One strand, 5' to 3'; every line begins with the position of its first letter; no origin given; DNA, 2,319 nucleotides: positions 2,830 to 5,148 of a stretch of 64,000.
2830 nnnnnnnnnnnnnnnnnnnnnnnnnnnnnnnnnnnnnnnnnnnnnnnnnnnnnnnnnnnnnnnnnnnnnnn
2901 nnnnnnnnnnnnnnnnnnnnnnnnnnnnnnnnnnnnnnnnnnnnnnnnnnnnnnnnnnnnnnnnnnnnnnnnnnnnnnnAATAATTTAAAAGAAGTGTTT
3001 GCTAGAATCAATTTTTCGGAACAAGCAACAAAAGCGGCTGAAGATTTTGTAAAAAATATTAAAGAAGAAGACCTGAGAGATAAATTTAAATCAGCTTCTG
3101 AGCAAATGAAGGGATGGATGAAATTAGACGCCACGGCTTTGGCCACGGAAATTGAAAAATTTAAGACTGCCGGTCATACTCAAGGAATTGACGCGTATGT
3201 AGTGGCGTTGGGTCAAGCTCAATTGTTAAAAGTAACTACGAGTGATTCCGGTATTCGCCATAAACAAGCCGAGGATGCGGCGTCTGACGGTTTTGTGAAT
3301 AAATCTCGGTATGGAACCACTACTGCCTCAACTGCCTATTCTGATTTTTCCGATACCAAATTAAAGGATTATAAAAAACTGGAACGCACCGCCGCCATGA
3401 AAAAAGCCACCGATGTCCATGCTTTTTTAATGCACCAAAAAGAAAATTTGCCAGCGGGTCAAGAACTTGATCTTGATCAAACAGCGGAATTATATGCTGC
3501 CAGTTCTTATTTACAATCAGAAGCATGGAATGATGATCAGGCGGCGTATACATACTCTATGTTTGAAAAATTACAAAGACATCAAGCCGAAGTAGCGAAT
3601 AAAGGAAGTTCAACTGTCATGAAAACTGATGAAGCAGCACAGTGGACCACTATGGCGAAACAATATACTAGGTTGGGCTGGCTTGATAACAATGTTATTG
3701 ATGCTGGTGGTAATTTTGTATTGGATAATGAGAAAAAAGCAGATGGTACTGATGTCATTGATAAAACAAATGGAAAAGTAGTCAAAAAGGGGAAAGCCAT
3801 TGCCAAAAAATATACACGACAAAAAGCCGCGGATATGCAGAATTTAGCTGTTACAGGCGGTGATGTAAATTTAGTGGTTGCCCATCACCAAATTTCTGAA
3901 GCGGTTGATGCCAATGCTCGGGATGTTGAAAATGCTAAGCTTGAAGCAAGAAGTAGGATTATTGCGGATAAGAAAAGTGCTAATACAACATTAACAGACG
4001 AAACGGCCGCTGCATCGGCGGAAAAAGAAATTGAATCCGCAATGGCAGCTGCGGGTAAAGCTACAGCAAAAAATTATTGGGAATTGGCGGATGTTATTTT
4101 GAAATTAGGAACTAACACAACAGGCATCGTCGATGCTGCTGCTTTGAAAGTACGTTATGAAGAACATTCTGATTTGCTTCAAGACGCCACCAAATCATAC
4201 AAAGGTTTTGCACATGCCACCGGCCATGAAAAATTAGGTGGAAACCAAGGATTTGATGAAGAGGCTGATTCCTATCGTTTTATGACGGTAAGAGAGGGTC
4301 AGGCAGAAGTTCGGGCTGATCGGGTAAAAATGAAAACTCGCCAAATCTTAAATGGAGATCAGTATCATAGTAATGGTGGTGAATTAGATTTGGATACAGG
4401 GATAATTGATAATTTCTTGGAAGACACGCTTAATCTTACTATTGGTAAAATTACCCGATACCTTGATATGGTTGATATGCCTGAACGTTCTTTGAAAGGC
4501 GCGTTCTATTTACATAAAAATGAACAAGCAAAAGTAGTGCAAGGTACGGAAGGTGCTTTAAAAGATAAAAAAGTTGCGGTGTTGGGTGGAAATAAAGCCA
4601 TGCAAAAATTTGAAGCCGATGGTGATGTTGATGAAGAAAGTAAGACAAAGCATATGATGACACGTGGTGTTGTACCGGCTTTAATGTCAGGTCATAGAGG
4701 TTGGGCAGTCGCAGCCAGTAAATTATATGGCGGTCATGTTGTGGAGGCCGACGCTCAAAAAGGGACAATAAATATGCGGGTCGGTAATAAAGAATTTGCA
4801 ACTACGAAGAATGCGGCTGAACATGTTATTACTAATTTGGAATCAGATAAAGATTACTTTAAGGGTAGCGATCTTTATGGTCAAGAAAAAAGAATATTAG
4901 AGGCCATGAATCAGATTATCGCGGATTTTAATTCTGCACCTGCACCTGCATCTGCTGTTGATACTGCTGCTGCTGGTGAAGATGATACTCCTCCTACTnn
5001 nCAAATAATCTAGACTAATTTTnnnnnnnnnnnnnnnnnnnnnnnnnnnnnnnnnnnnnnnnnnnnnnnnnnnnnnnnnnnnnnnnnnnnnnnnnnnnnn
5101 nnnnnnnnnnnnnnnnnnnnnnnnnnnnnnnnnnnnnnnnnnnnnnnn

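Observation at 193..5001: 1602-aa membrane protein: VirB6-like N-terminus fused to a ~1200-aa K/E/A-rich low-complexity tail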

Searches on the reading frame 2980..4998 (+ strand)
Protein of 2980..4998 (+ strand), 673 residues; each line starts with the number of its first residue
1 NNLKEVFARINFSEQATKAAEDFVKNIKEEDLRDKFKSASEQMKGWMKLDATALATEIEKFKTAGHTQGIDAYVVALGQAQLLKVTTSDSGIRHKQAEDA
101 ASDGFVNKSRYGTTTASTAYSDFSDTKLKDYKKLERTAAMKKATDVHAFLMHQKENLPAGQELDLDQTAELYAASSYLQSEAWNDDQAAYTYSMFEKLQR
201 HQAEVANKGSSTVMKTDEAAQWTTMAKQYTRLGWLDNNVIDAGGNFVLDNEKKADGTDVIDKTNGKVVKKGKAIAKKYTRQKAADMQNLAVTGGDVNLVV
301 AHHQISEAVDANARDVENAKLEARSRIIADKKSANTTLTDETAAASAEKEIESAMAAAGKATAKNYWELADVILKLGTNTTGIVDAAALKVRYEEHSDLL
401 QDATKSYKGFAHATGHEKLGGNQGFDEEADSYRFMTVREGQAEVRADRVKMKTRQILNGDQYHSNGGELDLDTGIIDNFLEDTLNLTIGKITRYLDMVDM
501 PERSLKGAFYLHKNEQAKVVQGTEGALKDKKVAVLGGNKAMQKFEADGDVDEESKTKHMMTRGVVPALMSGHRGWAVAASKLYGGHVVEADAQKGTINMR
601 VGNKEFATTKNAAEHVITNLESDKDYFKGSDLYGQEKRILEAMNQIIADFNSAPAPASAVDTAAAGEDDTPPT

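Call 26: search_protein_families(library=pfam, alignment_id=A2, max_evalue=0.01)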
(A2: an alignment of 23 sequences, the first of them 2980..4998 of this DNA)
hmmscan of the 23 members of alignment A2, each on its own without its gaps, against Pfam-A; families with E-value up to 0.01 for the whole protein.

A. member 1, window:2980-4998:+ (673 aa): 0 families

B. families by the number of members that match (of 23 scanned): 2 families
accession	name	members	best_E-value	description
PF04610.19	TrbL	6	2.4e-06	TrbL/VirB6 plasmid conjugal transfer protein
PF19451.5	DUF5989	1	0.0076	Family of unknown function (DUF5989)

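Call 36: predict_structure(alignment_id=A2)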
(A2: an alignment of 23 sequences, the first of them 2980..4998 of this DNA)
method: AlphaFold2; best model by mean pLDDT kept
length: 673 residues; sequences in the alignment: 23
mean_pLDDT: 85.4   pTM: 0.83
mean pLDDT of the five models: 85.4, 84.0, 82.3, 82.2, 80.9
residues with pLDDT >= 90: 386; 70-90: 206; 50-70: 38; < 50: 43
segments of 3 or more residues with pLDDT < 50: 1-17, 19-24, 26-28, 657-673
pLDDT, mean of each block of 10 residues (from residue 1): 44 46 48 69 72 72 60 69 76 81 78 77 86 91 94 90 88 94 94 96 92 92 96 94 92 87 86 90 96 95 95 91 88 67 82 92 94 89 93 92 93 90 93 94 91 88 83 92 90 88 92 95 94 97 93 96 96 95 94 95 97 97 92 90 94 57 35 37
secondary structure, 60 per line:
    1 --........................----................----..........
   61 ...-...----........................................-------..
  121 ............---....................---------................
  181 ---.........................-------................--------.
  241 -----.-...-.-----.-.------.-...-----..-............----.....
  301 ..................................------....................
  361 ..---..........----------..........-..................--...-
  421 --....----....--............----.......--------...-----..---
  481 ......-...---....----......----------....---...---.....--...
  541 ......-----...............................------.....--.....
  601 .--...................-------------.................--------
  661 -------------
elements in order: H3-26 H31-46 H51-63 H72-111 H119-132 H136-155 H165-180 H184-208 H216-231 E248-250 E269-271 H280-291 H296-334 H341-362 H366-375 H386-395 H397-414 E423-426 E431-434 H437-448 H453-459 E468-470 H481-486 H494-497 H502-507 E518-521 E531-535 H538-546 H552-582 H589-593 E596-601 E604-608 H609-622 H636-652

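Call 58: fold_search(model_id=the predicted structure, library=pdb)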
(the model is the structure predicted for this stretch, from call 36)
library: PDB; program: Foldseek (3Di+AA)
matches with E <= 10: 155; with E <= 0.001: 0
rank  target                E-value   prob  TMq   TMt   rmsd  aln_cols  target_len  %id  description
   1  9sob_A16              6.7e-03  0.20  0.09  0.08  39.8       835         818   10  Structural Model of the Nuclear Pore Complex in Arabidopsis thaliana (released 2025-11-05)
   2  9sob_A48              1.8e-02  0.14  0.09  0.08  38.2       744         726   10  Structural Model of the Nuclear Pore Complex in Arabidopsis thaliana (released 2025-11-05)
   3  9sob_A                3.9e-02  0.11  0.09  0.08  36.6       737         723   10  Structural Model of the Nuclear Pore Complex in Arabidopsis thaliana (released 2025-11-05)
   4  9exk                  1.3e-01  0.10  0.10  0.08  28.9       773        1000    9  Scalable protein design using hallucination in a relaxed sequence space (released 2024-10-16)
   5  6h02_A                2.1e-01  0.10  0.12  0.07  29.9       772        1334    9  Crystal structure of human Mediator subunit MED23 (released 2018-08-29)
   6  3zkv                  3.8e-01  0.06  0.10  0.08  29.1       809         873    9  Importin13 cytosolic state (released 2013-04-10)
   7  3c2g_B                4.1e-01  0.08  0.12  0.12  24.9       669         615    9  Crystal complex of SYS-1/POP-1 at 2.5A resolution (released 2008-05-20)
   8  7cnd_C                4.1e-01  0.06  0.10  0.08  26.4       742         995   10  NCI-1 in complex with CRM1-Ran-RanBP1 (released 2021-06-09)
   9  3c2g_A                4.5e-01  0.08  0.11  0.11  25.6       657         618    8  Crystal complex of SYS-1/POP-1 at 2.5A resolution (released 2008-05-20)
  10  6fvb                  4.7e-01  0.08  0.12  0.10  25.9       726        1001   10  Structure of Lph2 , a novel bidirectional nuclear transport receptor in S. cerevisiae (released 2019-09-11)
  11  8a9j_A                6.4e-01  0.07  0.12  0.09  26.3       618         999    7  Cryo-EM structure of USP1-UAF1 bound to FANCI and mono-ubiquitinated FANCD2 without ML323 (consensus reconstruction) (released 2022-10-12)
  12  7d8p_A                7.7e-01  0.13  0.10  0.23  18.9       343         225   12  CRTC1 pSer151 peptide in complex with 14-3-3 zeta (released 2021-02-24)
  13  4dnk_B                8.0e-01  0.12  0.10  0.23  20.5       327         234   12  Crystal structure of a tyrosine 3-monooxygenase/tryptophan 5-monooxygenase activation protein, beta polypeptide (YWHAB (released 2012-02-22)
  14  7pgr_F                8.4e-01  0.05  0.10  0.05  23.8       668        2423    8  The structure of human neurofibromin isoform 2 in closed conformation (released 2021-11-17)
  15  4mfv_A                8.8e-01  0.06  0.10  0.12  24.8       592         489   11  Crystal structure of human CTNNBL1(residues 33~563) (released 2014-03-12)
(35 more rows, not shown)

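Call 63: search_protein_representatives(protein=window:2980-4998:+)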
Query: 673 residues. Proteins with E-value up to 0.001 (for the whole library): 57; up to 1e-10: 39; up to 1e-30: 20. The best 57 are listed.
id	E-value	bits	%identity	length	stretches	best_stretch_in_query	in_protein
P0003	5.8e-153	527.4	46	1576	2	331-655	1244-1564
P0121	2.7e-130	452.6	46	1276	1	8-649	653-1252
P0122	9.8e-114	397.9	46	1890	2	350-625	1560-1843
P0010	4.8e-111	389.0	43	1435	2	338-648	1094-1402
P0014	2.3e-109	383.4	43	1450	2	343-646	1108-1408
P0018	4.7e-106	372.5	40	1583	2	319-654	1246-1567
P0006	6.9e-106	371.9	40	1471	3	304-648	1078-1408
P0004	3.1e-98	346.7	41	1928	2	343-647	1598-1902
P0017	7.2e-90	319.0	37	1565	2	345-648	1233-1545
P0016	3.8e-79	283.6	37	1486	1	4-646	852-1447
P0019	2.1e-75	271.3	35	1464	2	14-344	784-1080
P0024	6.4e-75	269.7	38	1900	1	9-623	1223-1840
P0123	2.2e-69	251.4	38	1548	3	380-647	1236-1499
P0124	1.5e-68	248.6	99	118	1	140-257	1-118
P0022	8.1e-65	236.3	44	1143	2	6-323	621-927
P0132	2.0e-18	83.1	35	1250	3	7-199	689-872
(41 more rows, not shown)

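Call 86: search_solved_structures(query=A3, max_evalue=10)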
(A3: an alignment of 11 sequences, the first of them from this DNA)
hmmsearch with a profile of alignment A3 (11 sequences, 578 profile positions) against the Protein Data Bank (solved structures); distinct sequences matched with E-value up to 10: 0.

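Call 87: find_homologous_proteins(query=A3, max_evalue=0.001)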
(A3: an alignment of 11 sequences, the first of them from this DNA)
Query A3 (11 sequences): 8000 candidates shared short words with the query, none scored E <= 0.001.
